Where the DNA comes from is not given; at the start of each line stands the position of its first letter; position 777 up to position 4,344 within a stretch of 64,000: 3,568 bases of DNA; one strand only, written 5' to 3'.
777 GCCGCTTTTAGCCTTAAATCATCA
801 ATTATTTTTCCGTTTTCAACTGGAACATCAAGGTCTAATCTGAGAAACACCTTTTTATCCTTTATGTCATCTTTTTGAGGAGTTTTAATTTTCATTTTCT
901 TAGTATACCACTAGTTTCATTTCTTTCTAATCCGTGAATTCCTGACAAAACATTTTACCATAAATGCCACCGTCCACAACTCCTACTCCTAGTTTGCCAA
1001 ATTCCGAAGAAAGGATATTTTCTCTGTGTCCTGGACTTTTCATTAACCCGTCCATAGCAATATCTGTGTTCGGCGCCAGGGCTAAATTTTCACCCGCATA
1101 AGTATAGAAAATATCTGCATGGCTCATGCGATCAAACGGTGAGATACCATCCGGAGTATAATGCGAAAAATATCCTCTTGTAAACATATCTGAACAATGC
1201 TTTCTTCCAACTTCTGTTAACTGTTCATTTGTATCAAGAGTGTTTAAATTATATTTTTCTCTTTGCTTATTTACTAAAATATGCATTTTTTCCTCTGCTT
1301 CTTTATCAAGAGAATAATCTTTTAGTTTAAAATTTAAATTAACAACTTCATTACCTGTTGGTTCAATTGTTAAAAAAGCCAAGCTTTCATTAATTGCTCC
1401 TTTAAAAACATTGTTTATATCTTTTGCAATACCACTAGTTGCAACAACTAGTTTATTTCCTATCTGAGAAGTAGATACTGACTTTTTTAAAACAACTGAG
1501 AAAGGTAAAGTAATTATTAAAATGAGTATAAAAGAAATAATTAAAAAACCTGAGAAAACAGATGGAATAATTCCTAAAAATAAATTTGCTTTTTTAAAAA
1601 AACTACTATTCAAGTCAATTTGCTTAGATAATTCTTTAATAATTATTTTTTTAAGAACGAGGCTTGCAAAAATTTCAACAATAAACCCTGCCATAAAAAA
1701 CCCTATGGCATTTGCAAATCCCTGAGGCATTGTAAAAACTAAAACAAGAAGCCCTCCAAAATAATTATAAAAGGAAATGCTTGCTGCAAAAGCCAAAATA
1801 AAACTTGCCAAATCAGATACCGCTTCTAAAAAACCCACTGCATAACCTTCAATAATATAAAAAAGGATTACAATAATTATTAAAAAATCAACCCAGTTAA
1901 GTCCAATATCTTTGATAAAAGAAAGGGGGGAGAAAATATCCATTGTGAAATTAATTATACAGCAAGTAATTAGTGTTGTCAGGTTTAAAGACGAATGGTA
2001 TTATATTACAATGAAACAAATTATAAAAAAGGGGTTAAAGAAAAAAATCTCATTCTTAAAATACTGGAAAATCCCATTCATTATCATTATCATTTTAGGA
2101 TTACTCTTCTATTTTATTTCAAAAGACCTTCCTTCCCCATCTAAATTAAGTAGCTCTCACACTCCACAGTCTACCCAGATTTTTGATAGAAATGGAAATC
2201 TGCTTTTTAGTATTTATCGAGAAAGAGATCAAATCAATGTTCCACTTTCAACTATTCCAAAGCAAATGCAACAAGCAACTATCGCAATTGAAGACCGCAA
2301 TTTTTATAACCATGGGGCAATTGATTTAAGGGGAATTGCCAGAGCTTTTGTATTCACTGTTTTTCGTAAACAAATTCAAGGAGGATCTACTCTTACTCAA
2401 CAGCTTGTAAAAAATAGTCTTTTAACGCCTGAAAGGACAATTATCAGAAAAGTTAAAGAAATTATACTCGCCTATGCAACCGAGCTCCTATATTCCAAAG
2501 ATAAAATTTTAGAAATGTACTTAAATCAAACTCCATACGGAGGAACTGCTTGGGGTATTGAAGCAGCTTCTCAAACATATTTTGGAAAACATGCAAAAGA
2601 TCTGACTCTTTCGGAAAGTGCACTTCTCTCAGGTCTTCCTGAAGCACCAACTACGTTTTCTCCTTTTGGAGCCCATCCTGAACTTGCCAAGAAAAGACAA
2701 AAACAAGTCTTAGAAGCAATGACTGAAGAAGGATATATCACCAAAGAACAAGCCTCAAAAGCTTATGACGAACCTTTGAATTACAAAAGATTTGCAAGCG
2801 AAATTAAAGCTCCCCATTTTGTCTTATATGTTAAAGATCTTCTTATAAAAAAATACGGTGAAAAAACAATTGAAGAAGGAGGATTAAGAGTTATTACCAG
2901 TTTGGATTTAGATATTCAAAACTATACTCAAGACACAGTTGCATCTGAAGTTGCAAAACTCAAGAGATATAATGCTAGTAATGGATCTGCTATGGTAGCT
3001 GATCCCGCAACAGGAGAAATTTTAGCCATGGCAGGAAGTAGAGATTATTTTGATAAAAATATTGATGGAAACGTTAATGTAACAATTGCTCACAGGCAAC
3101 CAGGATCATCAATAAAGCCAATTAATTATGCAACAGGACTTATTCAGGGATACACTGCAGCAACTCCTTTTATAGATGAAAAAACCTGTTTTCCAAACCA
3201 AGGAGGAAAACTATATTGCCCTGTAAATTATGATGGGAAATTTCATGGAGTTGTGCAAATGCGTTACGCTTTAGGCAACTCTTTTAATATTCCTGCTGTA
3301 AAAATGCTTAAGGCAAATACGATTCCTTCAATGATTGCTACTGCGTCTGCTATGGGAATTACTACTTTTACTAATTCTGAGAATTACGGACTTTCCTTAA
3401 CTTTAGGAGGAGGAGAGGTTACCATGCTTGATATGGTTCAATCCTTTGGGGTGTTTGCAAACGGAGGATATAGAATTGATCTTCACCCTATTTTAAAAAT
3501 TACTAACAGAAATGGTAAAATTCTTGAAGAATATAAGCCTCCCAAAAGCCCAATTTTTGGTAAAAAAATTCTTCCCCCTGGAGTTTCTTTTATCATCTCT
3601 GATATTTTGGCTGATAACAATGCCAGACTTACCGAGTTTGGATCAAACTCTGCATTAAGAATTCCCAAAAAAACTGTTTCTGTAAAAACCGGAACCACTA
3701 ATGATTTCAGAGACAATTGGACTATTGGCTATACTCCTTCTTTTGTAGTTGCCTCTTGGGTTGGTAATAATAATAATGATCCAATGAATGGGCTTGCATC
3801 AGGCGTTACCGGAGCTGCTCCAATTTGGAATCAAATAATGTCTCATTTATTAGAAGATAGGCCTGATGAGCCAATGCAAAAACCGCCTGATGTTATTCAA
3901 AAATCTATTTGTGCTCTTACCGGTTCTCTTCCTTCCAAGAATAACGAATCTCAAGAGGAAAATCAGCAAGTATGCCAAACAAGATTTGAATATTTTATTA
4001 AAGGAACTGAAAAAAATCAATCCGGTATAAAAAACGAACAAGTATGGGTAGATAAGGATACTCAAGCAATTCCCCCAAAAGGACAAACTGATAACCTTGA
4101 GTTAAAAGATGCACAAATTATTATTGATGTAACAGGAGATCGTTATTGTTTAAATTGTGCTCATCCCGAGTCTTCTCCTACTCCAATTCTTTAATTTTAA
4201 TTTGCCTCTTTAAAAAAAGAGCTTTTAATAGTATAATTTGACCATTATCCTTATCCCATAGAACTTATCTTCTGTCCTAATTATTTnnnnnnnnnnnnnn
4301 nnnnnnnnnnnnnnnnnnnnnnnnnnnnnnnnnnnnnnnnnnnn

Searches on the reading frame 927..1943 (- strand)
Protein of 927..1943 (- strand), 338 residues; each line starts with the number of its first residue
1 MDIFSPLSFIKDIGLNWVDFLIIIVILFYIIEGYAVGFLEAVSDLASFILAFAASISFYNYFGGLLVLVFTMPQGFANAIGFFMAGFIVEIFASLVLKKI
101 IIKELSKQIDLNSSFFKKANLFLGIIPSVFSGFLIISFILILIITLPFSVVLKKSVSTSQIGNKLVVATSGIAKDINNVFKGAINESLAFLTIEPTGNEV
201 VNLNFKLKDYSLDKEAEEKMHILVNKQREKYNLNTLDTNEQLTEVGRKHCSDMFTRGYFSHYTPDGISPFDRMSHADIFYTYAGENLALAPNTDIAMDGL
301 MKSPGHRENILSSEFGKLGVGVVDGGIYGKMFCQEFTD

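Call 24: search_protein_families(library=pfam, proteins=[window:927-1943:-], max_evalue=0.0001)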
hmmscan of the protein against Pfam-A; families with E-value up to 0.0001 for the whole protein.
window:927-1943:- (338 aa): 2 families
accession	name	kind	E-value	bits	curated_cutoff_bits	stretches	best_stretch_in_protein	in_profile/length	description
PF00188.32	CAP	-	3.1e-11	44.6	21.1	1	223-334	3-115/117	Cysteine-rich secretory protein family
PF02674.22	Colicin_V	-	4.8e-11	43.3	29.3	1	18-161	1-135/144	Colicin V production protein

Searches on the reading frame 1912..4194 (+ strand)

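Call 24: search_protein_families(library=pfam, proteins=[window:1912-4194:+], max_evalue=0.0001)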
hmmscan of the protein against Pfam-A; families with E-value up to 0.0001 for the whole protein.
window:1912-4194:+ (760 aa): 2 families
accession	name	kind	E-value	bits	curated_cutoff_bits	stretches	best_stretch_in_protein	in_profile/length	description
PF00912.28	Transgly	-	1e-60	204.7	27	1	95-270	2-177/178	Transglycosylase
PF00905.27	Transpeptidase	-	2.3e-18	66.9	22.1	1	358-643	1-298/299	Penicillin binding protein transpeptidase domain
